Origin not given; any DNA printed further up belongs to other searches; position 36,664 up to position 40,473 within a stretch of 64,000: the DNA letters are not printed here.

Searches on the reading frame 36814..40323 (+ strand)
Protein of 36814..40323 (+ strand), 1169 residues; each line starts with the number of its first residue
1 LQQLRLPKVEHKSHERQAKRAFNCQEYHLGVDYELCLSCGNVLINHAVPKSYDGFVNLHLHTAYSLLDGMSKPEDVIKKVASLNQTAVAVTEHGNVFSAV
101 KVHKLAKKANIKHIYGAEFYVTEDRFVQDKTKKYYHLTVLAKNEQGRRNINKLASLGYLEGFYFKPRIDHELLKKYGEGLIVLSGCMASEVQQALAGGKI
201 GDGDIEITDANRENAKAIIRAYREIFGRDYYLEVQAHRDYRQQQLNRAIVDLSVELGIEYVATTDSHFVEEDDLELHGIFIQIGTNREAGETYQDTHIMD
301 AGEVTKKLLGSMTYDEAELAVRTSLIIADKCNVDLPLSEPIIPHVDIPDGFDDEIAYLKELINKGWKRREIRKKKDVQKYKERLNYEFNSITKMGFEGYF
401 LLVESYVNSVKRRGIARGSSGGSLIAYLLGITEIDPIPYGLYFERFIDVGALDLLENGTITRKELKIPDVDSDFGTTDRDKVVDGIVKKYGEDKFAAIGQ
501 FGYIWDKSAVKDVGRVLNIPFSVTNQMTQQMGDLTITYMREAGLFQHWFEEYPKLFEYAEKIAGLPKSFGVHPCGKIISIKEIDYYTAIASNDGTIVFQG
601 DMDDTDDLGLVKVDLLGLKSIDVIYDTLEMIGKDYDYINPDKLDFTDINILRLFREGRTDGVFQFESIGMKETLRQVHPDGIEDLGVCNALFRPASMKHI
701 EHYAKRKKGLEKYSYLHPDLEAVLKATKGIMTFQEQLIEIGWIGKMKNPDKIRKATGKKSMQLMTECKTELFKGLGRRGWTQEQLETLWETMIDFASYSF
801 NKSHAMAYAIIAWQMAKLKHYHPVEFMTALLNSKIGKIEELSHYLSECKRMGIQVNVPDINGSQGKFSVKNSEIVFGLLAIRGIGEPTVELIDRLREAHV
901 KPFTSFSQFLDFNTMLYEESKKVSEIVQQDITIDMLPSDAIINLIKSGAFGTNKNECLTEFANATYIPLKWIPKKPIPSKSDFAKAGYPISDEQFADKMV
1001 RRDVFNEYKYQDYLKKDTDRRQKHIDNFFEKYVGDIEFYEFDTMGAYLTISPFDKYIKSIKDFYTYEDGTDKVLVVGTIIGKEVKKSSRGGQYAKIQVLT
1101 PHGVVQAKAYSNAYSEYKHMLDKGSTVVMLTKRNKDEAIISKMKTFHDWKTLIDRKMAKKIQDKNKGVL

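Call 14: search_protein_families(library=phrogs, proteins=[window:36814-40323:+], max_evalue=0.00001)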
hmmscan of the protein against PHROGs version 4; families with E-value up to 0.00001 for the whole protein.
window:36814-40323:+ (1169 aa): 8 families
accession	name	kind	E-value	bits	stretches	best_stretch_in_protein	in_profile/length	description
phrog_405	-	DNA, RNA and nucleotide metabolism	2.4e-300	1000.4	1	41-1159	30-1095/1190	DNA polymerase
phrog_11165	-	DNA, RNA and nucleotide metabolism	1.2e-88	299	1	357-928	14-609/782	DNA polymerase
phrog_7513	-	unknown function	1.5e-88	298.7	2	53-350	9-318/461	-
phrog_12219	-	DNA, RNA and nucleotide metabolism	2.7e-78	265.1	1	468-1042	2-598/823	DNA polymerase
phrog_21652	-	DNA, RNA and nucleotide metabolism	1e-50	173.8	1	403-775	20-428/476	DNA polymerase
phrog_13169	-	DNA, RNA and nucleotide metabolism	9.2e-35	121.4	1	58-453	6-415/463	DNA polymerase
phrog_4335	-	unknown function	1.1e-15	58.7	1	779-898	12-131/421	-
phrog_20695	-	DNA, RNA and nucleotide metabolism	1.2e-13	51.8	1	841-914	39-109/440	DNA binding protein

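Call 15: search_dna_similar(query=window:36814-40320:+, collection=phages, mode=protein, max_rows=15)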
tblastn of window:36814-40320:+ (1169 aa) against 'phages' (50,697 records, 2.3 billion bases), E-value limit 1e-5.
Records with a match: 1448; places in all: 1455; records where one place covers at least 80% of the query: 240.
Best place of each record, by identity: 60-80% 2; <60% 1446.
By first word of the organism name: Pseudomonas 302; Mycobacterium 282; Streptomyces 211; Gordonia 132; Bacillus 99; Bacteriophage 60; Staphylococcus 48; Microbacterium 36; Escherichia 31; Rhodococcus 22; and 57 more.
By host as written in the record: Mycobacterium smegmatis mc2 155 204; Pseudomonas aeruginosa 118; - 117; Pseudomonas aeruginosa PAO1 86; Streptomyces griseus ATCC 10137 81; Gordonia terrae 3612 65; Streptomyces lividans JI 1326 44; Mycobacterium smegmatis mc#155 37; and 239 more.
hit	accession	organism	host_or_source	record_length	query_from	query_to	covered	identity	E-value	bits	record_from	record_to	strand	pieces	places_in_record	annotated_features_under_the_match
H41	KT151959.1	Brevibacillus phage Sundance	Brevibacillus laterosporus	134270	35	1160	96%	73.8%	0e+0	1686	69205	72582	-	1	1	putative DNA polymerase III subunit alpha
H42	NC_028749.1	Brevibacillus phage Sundance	Brevibacillus laterosporus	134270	35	1160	96%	73.8%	0e+0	1686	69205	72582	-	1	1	DNA polymerase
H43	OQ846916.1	Alicyclobacillus phage KKP_3916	Alicyclobacillus acidoterrestris strain ...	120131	55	1166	92%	34.8%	5e-71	621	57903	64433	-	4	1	hypothetical protein (x6)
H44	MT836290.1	Bacteriophage sp.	human fecal samples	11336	55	1143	93%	32.6%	1e-145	492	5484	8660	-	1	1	record has no annotation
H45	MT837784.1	Bacteriophage sp.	human fecal samples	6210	54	1129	92%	31.8%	5e-145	487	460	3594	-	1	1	record has no annotation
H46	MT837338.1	Bacteriophage sp.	human fecal samples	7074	54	1056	86%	34.0%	5e-147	494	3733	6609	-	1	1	record has no annotation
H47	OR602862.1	Moorella phage MTATph1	Moorella thermoacetica DSM 103132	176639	55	1135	92%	31.5%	5e-135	461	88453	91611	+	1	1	DNA polymerase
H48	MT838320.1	Bacteriophage sp.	human fecal samples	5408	54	1122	91%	31.5%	1e-124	473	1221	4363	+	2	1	record has no annotation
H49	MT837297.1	Bacteriophage sp.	human fecal samples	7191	54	1137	93%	31.1%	2e-151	508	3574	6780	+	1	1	record has no annotation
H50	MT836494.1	Bacteriophage sp.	human fecal samples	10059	55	1143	93%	30.8%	4e-144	487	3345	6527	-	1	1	record has no annotation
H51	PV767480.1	Rossellomorea phage phiT1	Rossellomorea aquimaris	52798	52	1144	88%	32.3%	3e-94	497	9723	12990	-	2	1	DNA polymerase III subunit alpha (x2) | hypothetical protein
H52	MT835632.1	Bacteriophage sp.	human fecal samples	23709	55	955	77%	35.5%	1e-142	483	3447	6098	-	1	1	record has no annotation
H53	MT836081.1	Bacteriophage sp.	human fecal samples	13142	55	952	77%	35.5%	1e-145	492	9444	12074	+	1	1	record has no annotation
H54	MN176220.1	Bacillus phage 019DV002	Bacillus subtilis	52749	55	1144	93%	29.2%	1e-115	403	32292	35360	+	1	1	45: DnaE-like DNA polymerase III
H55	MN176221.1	Bacillus phage 019DV004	Bacillus subtilis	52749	55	1144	93%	29.2%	1e-115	403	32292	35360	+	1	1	45: DnaE-like DNA polymerase III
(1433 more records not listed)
